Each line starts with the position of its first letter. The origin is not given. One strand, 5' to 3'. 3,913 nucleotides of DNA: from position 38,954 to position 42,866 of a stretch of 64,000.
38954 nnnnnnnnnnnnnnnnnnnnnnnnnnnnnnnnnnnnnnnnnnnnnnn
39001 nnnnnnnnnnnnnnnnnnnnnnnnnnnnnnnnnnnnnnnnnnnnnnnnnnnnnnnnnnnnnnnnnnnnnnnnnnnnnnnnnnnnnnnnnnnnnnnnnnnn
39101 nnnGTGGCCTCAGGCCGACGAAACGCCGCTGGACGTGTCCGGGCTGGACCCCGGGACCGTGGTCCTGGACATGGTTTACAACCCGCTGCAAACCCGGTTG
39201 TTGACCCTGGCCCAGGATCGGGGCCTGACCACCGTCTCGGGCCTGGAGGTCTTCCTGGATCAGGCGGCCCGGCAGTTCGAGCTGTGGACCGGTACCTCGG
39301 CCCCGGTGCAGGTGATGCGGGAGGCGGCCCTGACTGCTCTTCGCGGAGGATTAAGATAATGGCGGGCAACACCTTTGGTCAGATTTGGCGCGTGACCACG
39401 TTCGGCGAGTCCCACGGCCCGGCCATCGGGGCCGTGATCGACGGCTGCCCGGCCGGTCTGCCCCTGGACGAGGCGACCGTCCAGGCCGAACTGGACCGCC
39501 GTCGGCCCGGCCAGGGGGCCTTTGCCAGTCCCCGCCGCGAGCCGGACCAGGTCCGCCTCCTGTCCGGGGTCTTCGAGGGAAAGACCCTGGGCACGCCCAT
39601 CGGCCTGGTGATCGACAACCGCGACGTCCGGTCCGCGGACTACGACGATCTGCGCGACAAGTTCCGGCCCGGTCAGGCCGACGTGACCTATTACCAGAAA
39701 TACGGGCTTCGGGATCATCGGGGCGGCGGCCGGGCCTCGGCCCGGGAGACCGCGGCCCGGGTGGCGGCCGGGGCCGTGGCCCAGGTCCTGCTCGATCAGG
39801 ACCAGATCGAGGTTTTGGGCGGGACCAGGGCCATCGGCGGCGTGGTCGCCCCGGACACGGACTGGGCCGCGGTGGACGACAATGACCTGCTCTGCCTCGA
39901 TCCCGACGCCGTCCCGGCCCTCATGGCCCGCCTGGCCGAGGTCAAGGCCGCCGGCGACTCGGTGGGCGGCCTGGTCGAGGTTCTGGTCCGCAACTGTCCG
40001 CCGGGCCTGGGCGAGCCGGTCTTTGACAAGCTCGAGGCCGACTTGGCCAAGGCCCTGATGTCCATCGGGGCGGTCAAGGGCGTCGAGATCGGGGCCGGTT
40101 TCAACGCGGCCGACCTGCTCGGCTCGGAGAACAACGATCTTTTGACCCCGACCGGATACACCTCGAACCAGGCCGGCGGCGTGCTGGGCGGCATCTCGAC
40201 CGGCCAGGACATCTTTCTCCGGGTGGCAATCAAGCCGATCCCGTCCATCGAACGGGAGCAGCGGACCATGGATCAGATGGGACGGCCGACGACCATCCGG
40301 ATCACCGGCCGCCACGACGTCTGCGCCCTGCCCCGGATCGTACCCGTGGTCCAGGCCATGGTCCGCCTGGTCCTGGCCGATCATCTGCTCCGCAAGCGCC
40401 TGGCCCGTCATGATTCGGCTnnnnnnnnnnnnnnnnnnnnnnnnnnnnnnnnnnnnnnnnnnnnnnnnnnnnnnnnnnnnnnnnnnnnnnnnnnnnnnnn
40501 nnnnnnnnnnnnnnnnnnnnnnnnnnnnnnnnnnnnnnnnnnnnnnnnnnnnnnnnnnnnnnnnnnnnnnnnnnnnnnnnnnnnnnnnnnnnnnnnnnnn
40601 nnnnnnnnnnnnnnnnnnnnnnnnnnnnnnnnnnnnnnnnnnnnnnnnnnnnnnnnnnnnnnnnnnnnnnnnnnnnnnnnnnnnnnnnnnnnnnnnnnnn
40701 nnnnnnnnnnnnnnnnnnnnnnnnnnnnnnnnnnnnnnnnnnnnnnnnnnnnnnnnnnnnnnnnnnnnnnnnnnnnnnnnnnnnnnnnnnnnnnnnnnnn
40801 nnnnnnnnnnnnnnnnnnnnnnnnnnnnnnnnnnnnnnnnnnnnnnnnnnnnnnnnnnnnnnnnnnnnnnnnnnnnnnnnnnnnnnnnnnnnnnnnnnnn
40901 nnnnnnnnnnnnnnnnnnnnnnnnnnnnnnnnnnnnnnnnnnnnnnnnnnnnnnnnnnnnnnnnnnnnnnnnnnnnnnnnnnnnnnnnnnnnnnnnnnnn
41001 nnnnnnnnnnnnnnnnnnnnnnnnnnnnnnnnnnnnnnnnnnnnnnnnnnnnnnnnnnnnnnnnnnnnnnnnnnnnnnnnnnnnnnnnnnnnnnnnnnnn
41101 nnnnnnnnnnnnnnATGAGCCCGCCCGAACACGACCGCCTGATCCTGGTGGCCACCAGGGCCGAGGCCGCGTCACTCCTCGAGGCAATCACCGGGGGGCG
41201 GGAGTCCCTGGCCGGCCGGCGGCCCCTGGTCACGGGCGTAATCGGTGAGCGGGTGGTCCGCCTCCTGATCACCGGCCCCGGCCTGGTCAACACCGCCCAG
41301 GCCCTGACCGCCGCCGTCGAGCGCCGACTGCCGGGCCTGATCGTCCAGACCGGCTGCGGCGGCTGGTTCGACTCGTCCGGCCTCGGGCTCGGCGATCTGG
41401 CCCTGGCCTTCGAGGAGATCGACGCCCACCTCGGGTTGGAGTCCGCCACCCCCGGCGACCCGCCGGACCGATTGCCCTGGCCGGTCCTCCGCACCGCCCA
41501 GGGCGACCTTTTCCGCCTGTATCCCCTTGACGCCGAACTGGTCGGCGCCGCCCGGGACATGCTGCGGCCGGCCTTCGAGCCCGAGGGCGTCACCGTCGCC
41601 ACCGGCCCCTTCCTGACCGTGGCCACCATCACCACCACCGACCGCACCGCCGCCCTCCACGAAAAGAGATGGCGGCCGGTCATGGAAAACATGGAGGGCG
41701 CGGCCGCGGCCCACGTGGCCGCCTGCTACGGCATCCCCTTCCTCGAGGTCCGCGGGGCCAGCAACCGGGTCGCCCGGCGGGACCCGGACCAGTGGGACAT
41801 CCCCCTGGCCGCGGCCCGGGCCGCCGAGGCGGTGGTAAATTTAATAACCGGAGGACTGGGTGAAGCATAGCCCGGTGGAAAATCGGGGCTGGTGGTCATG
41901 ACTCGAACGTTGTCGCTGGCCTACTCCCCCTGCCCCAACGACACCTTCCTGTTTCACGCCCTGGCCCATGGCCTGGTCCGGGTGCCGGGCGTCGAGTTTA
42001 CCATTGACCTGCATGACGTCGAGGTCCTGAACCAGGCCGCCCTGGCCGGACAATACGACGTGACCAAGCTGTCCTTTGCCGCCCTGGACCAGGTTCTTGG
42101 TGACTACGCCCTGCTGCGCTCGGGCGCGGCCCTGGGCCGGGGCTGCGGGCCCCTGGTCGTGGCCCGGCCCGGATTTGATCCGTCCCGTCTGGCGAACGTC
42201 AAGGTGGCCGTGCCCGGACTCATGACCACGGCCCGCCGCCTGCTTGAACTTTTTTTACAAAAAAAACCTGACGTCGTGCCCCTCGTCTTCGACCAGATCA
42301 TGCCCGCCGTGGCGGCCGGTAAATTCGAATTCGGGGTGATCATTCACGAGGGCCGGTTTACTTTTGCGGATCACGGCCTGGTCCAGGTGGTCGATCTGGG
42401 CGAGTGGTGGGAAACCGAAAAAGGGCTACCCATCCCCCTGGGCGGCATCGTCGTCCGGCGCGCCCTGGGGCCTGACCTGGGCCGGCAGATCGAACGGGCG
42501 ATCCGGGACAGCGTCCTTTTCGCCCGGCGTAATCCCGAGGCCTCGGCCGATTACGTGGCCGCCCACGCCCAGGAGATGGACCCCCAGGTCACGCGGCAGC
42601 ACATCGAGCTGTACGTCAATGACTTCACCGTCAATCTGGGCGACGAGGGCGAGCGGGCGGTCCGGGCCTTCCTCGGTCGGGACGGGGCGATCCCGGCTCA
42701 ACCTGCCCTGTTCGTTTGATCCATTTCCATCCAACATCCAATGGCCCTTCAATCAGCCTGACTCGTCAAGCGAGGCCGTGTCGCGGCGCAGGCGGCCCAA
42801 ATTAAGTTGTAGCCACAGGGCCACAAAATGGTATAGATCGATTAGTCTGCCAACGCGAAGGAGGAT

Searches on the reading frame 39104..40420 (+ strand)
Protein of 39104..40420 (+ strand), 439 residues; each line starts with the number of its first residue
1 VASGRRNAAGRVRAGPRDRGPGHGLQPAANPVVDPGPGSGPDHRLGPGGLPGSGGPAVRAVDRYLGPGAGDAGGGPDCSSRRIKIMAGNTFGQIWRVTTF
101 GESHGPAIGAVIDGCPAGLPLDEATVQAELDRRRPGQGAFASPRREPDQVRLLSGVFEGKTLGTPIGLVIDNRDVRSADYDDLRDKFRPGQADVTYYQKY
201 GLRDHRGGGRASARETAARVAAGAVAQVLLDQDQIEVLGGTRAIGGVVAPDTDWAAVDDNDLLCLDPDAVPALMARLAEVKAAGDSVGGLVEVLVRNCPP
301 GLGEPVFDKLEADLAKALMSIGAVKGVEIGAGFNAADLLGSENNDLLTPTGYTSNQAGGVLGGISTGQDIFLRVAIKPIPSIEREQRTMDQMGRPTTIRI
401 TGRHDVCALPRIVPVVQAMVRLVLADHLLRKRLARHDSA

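Call 36: search_protein_families(library=pfam, proteins=[window:39104-40420:+], max_evalue=0.00001)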
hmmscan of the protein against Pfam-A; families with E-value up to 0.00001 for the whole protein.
window:39104-40420:+ (439 aa): 1 family
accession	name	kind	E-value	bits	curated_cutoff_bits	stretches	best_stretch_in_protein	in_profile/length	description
PF01264.26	Chorismate_synt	-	5.9e-134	446.3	27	1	96-429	2-327/327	Chorismate synthase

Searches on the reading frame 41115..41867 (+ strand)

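Call 36: search_protein_families(library=pfam, proteins=[window:41115-41867:+], max_evalue=0.00001)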
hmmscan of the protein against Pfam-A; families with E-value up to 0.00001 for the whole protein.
window:41115-41867:+ (251 aa): 1 family
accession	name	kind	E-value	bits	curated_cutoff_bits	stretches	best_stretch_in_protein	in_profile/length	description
PF01048.26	PNP_UDP_1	-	1.2e-23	84.2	25.1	1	9-243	3-231/233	Phosphorylase superfamily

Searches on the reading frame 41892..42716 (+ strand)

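Call 36: search_protein_families(library=pfam, proteins=[window:41892-42716:+], max_evalue=0.00001)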
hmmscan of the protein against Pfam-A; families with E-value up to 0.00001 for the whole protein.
window:41892-42716:+ (275 aa): 1 family
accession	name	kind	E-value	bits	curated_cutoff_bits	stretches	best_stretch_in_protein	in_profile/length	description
PF02621.19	VitK2_biosynth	-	2.8e-75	253.5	26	1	7-262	1-248/252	Menaquinone biosynthesis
